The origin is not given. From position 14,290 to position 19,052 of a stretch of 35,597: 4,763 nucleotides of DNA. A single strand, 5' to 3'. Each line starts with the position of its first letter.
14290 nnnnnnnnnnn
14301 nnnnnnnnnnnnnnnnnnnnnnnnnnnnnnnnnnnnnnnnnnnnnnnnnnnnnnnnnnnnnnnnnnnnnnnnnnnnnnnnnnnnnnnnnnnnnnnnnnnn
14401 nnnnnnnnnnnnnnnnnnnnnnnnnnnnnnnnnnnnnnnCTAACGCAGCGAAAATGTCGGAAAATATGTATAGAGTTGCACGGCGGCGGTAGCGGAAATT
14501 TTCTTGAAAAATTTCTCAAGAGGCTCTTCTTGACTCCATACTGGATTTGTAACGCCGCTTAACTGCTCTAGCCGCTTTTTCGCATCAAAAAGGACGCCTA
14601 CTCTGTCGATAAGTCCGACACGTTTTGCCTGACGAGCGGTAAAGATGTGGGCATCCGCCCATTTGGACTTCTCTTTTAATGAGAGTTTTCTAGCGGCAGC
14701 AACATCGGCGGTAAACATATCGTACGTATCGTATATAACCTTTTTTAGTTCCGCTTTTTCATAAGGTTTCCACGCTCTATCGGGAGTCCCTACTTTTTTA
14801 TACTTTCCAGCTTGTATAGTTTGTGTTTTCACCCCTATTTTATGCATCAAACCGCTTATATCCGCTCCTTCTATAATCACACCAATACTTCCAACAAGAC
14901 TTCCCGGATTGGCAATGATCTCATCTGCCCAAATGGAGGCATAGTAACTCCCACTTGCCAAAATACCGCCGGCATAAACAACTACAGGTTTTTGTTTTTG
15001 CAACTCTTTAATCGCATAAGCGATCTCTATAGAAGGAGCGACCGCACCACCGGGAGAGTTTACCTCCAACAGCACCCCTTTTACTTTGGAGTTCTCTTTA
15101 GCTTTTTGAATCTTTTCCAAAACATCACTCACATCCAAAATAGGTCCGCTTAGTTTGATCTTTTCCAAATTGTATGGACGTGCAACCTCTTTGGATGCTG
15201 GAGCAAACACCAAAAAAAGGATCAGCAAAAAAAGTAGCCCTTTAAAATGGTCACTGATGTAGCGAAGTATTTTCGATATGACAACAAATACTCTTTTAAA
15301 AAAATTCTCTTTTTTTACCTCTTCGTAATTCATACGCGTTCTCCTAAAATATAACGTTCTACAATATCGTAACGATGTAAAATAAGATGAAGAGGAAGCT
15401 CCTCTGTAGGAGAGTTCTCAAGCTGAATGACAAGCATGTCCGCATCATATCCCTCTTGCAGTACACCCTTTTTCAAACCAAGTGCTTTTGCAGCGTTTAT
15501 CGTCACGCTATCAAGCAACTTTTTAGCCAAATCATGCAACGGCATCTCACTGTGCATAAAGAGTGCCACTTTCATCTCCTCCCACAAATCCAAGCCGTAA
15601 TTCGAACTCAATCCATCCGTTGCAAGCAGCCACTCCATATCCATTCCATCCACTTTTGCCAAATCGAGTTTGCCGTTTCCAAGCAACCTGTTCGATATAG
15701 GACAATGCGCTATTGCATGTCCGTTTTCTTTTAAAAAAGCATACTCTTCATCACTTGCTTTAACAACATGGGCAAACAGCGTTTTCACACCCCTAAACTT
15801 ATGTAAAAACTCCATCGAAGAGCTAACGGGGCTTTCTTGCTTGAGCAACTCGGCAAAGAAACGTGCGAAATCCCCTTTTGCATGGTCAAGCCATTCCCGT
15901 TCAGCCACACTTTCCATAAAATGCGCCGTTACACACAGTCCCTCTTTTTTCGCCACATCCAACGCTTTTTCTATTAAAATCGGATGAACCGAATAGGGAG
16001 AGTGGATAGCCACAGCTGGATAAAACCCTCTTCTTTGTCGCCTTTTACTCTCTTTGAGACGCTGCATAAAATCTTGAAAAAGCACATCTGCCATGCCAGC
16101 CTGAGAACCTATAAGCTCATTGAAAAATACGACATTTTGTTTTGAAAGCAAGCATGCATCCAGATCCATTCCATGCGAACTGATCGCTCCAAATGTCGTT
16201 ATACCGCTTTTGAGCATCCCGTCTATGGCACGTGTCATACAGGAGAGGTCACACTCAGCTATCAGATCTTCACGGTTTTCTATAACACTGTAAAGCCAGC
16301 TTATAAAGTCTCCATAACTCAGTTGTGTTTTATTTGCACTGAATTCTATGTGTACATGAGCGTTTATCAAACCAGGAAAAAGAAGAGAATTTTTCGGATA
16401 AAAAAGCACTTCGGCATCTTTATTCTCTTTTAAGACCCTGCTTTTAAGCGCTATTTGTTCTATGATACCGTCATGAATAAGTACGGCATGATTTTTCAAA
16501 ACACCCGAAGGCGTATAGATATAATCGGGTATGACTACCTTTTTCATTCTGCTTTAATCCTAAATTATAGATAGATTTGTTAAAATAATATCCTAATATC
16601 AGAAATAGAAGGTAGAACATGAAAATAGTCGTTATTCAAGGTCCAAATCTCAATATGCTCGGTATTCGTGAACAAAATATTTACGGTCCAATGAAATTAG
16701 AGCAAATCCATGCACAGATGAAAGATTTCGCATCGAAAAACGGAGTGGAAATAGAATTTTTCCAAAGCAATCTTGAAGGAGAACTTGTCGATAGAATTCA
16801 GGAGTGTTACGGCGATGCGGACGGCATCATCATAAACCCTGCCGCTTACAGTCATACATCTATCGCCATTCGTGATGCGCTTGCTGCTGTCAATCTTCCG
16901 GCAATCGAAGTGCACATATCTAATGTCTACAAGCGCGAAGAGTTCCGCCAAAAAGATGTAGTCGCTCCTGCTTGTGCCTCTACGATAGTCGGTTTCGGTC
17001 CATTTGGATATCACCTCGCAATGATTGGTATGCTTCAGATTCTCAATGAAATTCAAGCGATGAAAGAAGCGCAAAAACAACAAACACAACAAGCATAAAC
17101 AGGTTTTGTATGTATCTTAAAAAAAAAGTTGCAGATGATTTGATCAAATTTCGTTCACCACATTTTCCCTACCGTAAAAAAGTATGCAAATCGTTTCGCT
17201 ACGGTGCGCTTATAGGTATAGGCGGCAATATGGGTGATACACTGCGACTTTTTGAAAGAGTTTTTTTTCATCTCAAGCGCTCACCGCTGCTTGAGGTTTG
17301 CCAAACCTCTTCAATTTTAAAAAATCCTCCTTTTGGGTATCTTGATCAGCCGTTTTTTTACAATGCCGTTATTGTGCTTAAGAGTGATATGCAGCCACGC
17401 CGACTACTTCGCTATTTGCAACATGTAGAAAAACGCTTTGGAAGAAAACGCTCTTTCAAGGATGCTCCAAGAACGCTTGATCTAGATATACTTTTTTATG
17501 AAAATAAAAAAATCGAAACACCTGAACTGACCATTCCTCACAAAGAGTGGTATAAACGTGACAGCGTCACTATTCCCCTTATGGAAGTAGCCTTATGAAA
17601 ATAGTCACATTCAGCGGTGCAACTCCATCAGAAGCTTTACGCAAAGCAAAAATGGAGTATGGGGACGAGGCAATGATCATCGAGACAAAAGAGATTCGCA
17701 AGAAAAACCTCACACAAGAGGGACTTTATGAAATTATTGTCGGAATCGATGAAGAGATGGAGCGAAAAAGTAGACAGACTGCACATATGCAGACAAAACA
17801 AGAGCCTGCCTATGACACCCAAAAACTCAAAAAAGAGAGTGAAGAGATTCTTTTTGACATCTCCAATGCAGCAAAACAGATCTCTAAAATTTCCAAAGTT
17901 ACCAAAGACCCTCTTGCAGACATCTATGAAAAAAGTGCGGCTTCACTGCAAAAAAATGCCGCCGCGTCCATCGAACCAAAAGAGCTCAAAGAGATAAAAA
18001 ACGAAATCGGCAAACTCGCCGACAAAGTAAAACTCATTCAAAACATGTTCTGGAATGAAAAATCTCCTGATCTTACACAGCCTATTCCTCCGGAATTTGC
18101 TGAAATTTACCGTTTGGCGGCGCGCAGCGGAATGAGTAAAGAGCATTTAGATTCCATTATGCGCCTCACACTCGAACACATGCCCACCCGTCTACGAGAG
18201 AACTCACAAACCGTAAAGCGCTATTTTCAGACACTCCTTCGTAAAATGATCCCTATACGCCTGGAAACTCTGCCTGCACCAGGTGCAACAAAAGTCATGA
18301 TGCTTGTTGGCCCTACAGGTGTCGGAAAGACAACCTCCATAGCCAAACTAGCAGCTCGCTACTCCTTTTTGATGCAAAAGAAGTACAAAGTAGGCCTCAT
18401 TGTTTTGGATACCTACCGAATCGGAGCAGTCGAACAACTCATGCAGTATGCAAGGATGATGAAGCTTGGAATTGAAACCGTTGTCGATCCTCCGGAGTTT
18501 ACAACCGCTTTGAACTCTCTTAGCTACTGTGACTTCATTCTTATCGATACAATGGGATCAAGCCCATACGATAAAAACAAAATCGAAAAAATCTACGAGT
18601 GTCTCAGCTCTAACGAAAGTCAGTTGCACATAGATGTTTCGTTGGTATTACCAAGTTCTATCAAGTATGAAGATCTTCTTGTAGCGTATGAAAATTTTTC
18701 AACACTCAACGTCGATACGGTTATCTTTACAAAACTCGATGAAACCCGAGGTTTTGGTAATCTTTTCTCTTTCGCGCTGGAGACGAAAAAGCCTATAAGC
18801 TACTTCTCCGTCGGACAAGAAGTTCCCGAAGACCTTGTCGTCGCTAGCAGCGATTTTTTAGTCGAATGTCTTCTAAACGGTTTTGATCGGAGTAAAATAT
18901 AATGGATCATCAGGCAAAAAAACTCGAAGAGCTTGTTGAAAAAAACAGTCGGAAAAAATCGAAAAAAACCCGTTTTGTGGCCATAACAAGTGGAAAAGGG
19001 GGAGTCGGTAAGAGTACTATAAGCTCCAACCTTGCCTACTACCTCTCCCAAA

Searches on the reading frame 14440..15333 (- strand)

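Call 14: search_protein_families(library=pfam, proteins=[window:14440-15333:-], max_evalue=0.001)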
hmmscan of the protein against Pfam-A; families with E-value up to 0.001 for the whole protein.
window:14440-15333:- (297 aa): 3 families
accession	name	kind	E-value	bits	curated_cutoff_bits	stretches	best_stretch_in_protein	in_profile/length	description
PF01343.23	Peptidase_S49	-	8e-49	166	24.9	1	110-261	2-153/154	Peptidase family S49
PF25145.1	NfeD1b_N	-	3.8e-08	33.6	40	1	73-153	20-98/189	NfeD1b, N-terminal domain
PF00574.28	CLP_protease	-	3e-05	24.4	20.2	0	69-127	31-87/182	Clp protease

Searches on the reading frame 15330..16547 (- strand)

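Call 14: search_protein_families(library=pfam, proteins=[window:15330-16547:-], max_evalue=0.001)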
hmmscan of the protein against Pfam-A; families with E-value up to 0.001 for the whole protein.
window:15330-16547:- (405 aa): 3 families
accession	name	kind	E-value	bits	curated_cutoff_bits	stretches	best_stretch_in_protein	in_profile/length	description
PF01979.26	Amidohydro_1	-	1.1e-46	160.2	25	1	56-376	2-320/345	Amidohydrolase family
PF22643.2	NagA_N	-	2.5e-05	24.8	27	1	10-36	9-35/51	NagA composite domain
PF07969.17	Amidohydro_3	-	2.5e-05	24.4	29.7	0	343-375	411-445/472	Amidohydrolase family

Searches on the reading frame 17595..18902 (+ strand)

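Call 88: search_protein_families(library=pfam, proteins=[window:17595-18902:+], max_evalue=0.00001)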
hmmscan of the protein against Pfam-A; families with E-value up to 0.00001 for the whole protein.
window:17595-18902:+ (435 aa): 1 family
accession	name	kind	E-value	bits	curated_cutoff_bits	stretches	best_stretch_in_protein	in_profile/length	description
PF00448.28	SRP54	-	1.6e-40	139.3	22.7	1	233-427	2-195/196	SRP54-type protein, GTPase domain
